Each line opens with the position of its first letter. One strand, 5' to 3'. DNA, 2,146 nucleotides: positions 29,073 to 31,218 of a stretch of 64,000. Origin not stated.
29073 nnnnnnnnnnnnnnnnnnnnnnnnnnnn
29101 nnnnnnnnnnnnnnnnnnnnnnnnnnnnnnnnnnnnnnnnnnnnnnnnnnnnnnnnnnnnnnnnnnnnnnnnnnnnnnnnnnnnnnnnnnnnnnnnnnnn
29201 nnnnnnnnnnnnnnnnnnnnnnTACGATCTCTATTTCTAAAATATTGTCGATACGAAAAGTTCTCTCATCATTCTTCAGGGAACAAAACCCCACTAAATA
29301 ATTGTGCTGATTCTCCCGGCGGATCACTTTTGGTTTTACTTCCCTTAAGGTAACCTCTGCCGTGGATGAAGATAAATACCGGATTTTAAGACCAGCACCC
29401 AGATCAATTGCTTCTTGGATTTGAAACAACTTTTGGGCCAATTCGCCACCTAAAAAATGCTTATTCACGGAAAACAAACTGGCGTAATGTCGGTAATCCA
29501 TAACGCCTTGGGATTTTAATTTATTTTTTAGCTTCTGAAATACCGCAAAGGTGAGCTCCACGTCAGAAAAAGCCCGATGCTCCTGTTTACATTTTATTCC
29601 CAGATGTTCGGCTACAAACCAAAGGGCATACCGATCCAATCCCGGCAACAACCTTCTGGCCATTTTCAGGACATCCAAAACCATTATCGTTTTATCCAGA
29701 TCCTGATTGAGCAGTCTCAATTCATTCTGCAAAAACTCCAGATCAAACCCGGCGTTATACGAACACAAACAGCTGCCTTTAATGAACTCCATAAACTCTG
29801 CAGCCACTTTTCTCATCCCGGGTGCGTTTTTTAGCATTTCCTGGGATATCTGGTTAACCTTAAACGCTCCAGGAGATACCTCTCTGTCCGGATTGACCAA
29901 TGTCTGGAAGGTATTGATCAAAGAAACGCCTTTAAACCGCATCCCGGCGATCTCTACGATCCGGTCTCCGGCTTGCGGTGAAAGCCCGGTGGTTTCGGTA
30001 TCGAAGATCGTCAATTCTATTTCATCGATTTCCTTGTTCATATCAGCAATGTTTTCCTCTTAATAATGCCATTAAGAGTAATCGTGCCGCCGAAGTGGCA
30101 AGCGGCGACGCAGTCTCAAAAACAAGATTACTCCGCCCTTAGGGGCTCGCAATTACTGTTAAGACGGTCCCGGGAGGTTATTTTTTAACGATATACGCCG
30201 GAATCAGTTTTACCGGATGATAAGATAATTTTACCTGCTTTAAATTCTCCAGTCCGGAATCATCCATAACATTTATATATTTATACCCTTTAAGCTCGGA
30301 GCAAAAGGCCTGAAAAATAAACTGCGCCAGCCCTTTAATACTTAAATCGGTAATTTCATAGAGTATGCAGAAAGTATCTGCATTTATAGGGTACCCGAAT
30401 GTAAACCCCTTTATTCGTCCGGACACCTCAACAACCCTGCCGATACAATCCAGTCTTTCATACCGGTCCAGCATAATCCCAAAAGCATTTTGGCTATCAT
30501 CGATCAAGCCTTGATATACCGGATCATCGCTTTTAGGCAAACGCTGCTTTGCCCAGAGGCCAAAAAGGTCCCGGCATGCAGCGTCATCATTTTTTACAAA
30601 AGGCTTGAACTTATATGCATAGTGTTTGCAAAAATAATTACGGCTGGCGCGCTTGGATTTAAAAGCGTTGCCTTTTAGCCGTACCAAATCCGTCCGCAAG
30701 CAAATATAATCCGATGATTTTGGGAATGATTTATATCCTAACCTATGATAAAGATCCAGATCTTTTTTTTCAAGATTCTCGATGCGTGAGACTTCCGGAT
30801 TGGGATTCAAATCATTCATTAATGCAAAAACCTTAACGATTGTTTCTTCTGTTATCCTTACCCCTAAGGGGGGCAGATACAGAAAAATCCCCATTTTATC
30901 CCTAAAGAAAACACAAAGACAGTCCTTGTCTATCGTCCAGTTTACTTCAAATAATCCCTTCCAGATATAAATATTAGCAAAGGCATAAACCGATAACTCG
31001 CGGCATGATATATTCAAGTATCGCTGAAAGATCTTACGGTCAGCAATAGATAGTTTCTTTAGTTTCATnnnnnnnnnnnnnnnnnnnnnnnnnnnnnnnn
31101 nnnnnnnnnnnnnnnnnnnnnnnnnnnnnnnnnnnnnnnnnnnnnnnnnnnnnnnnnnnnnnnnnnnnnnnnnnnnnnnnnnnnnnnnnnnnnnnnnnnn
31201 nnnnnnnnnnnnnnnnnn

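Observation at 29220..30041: DEDDh 3'-5' exonuclease fused to a WYL ligand-sensing domain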

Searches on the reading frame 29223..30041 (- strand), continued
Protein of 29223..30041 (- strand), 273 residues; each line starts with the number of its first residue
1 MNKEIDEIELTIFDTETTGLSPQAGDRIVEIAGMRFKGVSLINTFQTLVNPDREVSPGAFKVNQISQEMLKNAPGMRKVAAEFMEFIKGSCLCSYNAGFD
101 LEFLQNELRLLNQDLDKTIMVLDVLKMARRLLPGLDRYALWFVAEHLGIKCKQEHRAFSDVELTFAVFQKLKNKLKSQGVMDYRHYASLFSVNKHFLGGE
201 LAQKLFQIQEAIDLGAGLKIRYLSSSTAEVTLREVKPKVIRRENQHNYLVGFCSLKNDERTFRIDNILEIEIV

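Call 56: list_cluster_members(proteins=[P0137, P0138, P0147, P0149, P0155, P0158, P0161, P0162, P0168, P0175])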
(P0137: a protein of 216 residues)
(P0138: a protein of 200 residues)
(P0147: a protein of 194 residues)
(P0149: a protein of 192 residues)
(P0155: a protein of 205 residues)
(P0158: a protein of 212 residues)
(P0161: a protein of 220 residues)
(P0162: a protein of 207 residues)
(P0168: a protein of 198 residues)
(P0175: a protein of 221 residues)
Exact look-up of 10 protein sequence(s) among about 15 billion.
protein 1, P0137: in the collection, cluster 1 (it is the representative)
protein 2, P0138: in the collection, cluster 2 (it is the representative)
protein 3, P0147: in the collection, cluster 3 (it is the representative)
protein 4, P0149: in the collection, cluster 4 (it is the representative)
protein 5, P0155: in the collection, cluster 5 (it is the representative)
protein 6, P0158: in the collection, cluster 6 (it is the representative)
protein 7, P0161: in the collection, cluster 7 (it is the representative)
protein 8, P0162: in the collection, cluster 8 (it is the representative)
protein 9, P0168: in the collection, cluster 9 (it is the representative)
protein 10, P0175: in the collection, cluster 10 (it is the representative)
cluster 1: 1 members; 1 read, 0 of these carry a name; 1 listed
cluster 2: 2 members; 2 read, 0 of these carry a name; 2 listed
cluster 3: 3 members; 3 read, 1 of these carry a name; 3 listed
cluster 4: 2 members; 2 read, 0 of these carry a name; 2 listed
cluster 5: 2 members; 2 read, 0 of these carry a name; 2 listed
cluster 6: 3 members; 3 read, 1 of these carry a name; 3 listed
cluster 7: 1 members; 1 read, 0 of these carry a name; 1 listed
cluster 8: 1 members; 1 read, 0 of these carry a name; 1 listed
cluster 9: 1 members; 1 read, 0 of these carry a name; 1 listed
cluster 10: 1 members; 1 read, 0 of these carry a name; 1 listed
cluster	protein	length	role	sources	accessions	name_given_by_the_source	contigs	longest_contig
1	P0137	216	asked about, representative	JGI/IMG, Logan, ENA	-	-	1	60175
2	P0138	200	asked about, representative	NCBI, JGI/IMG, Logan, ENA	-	-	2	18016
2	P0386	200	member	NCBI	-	-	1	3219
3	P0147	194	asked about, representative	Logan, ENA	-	-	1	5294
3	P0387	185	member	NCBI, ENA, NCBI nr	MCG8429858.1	MAG: 3'-5' exonuclease [Candidatus Omnitrophica bacterium] | 3'-5' exonuclease [Candidatus Omnitrophota bacterium]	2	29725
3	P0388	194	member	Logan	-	-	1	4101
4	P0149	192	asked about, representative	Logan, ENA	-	-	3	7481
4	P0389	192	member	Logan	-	-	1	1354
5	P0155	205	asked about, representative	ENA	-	-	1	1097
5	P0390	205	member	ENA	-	-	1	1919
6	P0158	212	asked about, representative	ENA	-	-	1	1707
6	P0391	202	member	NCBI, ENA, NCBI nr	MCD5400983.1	3'-5' exonuclease [candidate division NPL-UPA2 bacterium]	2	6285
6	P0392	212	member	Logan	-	-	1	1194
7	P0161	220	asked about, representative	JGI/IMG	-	-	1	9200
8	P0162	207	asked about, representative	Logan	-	-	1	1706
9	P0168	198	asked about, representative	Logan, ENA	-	-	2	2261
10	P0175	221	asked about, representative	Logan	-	-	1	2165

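Call 58: search_protein_families(library=pfam, proteins=[L118:5001-5786:+], max_evalue=0.0001)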
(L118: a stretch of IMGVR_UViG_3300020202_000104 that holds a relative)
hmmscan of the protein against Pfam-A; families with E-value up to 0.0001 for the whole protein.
L118:5001-5786:+ (262 aa): 3 families
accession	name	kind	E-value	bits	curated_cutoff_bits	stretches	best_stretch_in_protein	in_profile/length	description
PF00929.31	RNase_T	-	6.5e-18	66.3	24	1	6-158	3-160/164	Exonuclease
PF13280.12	WYL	-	5.1e-06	26.8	21.8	1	191-256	2-68/70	WYL domain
PF16473.11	Rv2179c-like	-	4.6e-05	23.6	27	0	6-162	5-173/177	3'-5' exoribonuclease Rv2179c-like domain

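Call 60: search_protein_families(library=phrogs, proteins=[L118:3042-4217:+, L118:4247-4969:+, L118:5001-5789:+, L118:6093-6566:+, L118:6563-7207:+, L118:7271-7819:+, L118:8061-9602:+, L118:9602-10474:+, L118:2420-2764:+, L118:80-952:+], max_evalue=0.001)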
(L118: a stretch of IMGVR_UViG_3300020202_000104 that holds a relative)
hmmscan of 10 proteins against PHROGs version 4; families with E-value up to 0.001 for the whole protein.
L118:3042-4217:+ (391 aa): 1 family
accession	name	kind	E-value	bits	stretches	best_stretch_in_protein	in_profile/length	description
phrog_10048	-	unknown function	4e-52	178.1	1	15-229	24-187/273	-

L118:4247-4969:+ (240 aa): 1 family
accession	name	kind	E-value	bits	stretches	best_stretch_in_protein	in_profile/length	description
phrog_10477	-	DNA, RNA and nucleotide metabolism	4.7e-09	37.5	1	19-230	22-237/243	exonuclease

L118:5001-5789:+ (262 aa): 3 families
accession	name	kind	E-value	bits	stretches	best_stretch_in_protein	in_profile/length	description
phrog_192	-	DNA, RNA and nucleotide metabolism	1.8e-34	120.7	1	1-174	106-279/397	DNA polymerase exonuclease subunit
phrog_14632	-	DNA, RNA and nucleotide metabolism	4.6e-15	56.2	1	6-163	87-240/380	DNA polymerase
phrog_17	-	DNA, RNA and nucleotide metabolism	1.4e-05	24.2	1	1-129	670-771/1445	DNA polymerase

L118:6093-6566:+ (157 aa): 0 families

L118:6563-7207:+ (214 aa): 4 families
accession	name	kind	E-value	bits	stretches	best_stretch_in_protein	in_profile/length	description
phrog_874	-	unknown function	1.6e-66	225.6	1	1-210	65-259/277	-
phrog_18361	-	unknown function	8.1e-24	85.2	1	133-209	1-87/92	-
phrog_27495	-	unknown function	5e-14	53.4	1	2-92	6-94/186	-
phrog_28019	-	unknown function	1.7e-11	45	1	1-32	1-32/55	-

L118:7271-7819:+ (182 aa): 0 families

L118:8061-9602:+ (513 aa): 9 families
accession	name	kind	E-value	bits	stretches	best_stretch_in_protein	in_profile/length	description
phrog_116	-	other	6.5e-96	323.3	1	17-504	209-491/779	DNA methyltransferase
phrog_29443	-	unknown function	3.9e-62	210.8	1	16-159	3-147/273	-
phrog_23072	-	other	3.7e-61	208.8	2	350-506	211-391/400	DNA methyltransferase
phrog_363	-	other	3.3e-34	119.5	1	17-207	55-228/327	DNA methyltransferase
phrog_5999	-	other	1.9e-26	93.2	1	17-112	4-101/109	DNA methyltransferase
phrog_13621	-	unknown function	5.3e-15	56.4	1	430-506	29-112/121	-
phrog_26517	-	unknown function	1.1e-05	25.9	1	7-38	13-44/281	-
phrog_16528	-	other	0.00025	21.6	0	388-499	88-214/236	DNA methyltransferase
phrog_32758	-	other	0.00046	20.9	1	161-199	11-49/154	DNA methyltransferase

L118:9602-10474:+ (290 aa): 0 families

L118:2420-2764:+ (114 aa): 1 family
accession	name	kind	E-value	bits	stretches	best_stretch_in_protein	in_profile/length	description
phrog_1273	-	unknown function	6.6e-05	24.3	1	28-113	7-101/103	-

L118:80-952:+ (290 aa): 0 families

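Call 70: find_encoding_contigs(protein=P0317, flank=6000, max_places=1)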
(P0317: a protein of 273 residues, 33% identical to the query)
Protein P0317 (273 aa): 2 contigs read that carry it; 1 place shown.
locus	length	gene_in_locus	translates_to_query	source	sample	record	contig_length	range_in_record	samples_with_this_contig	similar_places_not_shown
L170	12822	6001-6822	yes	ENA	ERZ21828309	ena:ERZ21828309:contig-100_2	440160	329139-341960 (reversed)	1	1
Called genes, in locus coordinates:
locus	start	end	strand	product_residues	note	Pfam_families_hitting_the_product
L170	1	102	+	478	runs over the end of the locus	PF01425:Amidase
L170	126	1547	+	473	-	PF02934:GatB_N, PF02637:GatB_Yqey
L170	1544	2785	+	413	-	PF22694:CtpB_N-like (weak), PF00595:PDZ, PF13180:PDZ_2, PF17820:PDZ_6, PF03572:Peptidase_S41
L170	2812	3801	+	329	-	PF02543:Carbam_trans_N (faint), PF00814:TsaD, PF22521:HypF_C_2 (weak)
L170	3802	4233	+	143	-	PF02308:MgtC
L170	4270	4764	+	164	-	PF04519:Bactofilin, PF12728:HTH_17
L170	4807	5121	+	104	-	PF12728:HTH_17 (weak)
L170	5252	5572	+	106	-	PF01588:tRNA_bind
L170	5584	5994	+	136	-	PF01894:YjbQ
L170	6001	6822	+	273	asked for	PF00929:RNase_T, PF13482:RNase_H_2 (weak)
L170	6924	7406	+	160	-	PF13412:HTH_24 (weak), PF01037:AsnC_trans_reg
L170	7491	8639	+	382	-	PF00155:Aminotran_1_2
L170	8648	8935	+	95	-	PF08827:DUF1805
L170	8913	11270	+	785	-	PF12895:ANAPC3 (weak), PF14559:TPR_19 (faint), PF12969:DUF3857, PF01841:Transglut_core, PF04473:DUF553 (faint)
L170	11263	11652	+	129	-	PF13431:TPR_17 (faint), PF13181:TPR_8 (faint)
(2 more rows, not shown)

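Call 71: find_encoding_contigs(protein=P0321, flank=6000, max_places=1)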
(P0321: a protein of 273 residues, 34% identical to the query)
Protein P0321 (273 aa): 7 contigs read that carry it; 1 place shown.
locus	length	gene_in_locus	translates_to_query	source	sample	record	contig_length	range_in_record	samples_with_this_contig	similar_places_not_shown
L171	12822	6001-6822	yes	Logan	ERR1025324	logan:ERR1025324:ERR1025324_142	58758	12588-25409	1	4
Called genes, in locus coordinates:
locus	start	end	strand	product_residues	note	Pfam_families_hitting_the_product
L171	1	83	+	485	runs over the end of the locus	PF01425:Amidase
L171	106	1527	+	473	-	PF02934:GatB_N, PF02637:GatB_Yqey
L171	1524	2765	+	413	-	PF22694:CtpB_N-like (weak), PF00595:PDZ, PF13180:PDZ_2, PF17820:PDZ_6, PF03572:Peptidase_S41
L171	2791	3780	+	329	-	PF00814:TsaD, PF22521:HypF_C_2 (faint)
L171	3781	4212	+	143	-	PF02308:MgtC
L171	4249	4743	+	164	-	PF04519:Bactofilin, PF12728:HTH_17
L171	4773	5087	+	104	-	PF12728:HTH_17 (weak)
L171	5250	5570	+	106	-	PF01588:tRNA_bind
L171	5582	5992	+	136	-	PF01894:YjbQ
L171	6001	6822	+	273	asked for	PF00929:RNase_T, PF13482:RNase_H_2 (weak)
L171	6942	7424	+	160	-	PF13412:HTH_24 (faint), PF01037:AsnC_trans_reg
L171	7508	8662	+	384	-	PF00155:Aminotran_1_2, PF00266:Aminotran_5 (faint)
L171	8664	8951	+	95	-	PF08827:DUF1805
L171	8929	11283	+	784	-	PF12895:ANAPC3 (faint), PF13432:TPR_16 (faint), PF14559:TPR_19 (faint), PF12969:DUF3857, PF01841:Transglut_core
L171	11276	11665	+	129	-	PF13431:TPR_17 (faint), PF00515:TPR_1 (faint), PF07719:TPR_2 (faint), PF13181:TPR_8 (faint)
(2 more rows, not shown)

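Call 72: find_encoding_contigs(protein=P0383, flank=6000, max_places=1)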
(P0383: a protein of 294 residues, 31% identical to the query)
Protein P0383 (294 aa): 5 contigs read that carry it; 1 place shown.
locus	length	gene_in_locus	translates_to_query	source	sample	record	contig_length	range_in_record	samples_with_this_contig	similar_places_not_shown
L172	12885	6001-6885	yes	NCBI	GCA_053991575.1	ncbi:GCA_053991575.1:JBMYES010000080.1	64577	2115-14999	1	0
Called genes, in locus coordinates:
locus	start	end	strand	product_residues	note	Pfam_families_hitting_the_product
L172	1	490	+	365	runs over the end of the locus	PF02073:Peptidase_M29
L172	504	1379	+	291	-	PF01259:SAICAR_synt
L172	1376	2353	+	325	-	PF06574:FAD_syn, PF01687:Flavokinase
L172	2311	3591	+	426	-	PF11741:AMIN (faint), PF01520:Amidase_3, PF01476:LysM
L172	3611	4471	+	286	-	PF08668:HDOD, PF01966:HD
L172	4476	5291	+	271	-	PF01739:CheR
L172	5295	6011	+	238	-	PF00702:Hydrolase, PF13419:HAD_2, PF13242:Hydrolase_like (weak)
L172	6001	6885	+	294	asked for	PF00929:RNase_T, PF16473:Rv2179c-like (faint), PF13280:WYL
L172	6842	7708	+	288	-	PF20208:ARPP-1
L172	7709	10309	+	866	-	PF00069:Pkinase, PF07714:PK_Tyr_Ser-Thr, PF00580:UvrD-helicase, PF01443:Viral_helicase1 (faint), PF13245:AAA_19, PF13361:UvrD_C, PF13538:UvrD_C_2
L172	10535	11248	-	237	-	PF13353:Fer4_12, PF04055:Radical_SAM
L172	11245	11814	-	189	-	PF00857:Isochorismatase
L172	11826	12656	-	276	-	PF00582:Usp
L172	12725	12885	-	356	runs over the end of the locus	PF04551:GcpE, PF26540:GcpE_C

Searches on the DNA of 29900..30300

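Call 30: search_rna_families(source=window, start=29900, end=30300, threshold=evalue, max_evalue=1)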
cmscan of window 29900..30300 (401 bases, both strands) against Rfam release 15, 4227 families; matches with E-value up to 1: 0.
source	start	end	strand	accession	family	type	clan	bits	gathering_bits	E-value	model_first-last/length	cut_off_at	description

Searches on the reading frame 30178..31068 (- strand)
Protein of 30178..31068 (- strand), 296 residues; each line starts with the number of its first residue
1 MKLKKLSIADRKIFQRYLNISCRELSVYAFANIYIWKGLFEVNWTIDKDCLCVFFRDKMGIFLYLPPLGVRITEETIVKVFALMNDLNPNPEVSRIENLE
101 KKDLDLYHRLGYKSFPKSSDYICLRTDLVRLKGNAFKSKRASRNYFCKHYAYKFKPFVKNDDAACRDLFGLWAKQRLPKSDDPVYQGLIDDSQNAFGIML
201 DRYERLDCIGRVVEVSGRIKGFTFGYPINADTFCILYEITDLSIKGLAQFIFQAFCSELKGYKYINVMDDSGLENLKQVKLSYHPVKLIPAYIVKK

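Call 7: search_protein_families(library=pfam, proteins=[window:30178-31068:-], max_evalue=0.001)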
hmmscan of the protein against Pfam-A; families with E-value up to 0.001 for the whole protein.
window:30178-31068:- (296 aa): 1 family
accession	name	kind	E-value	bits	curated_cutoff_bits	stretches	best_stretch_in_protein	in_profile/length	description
PF09924.15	LPG_synthase_C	-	3.9e-30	105.4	27.5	1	26-294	9-297/298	Phosphatidylglycerol lysyltransferase, C-terminal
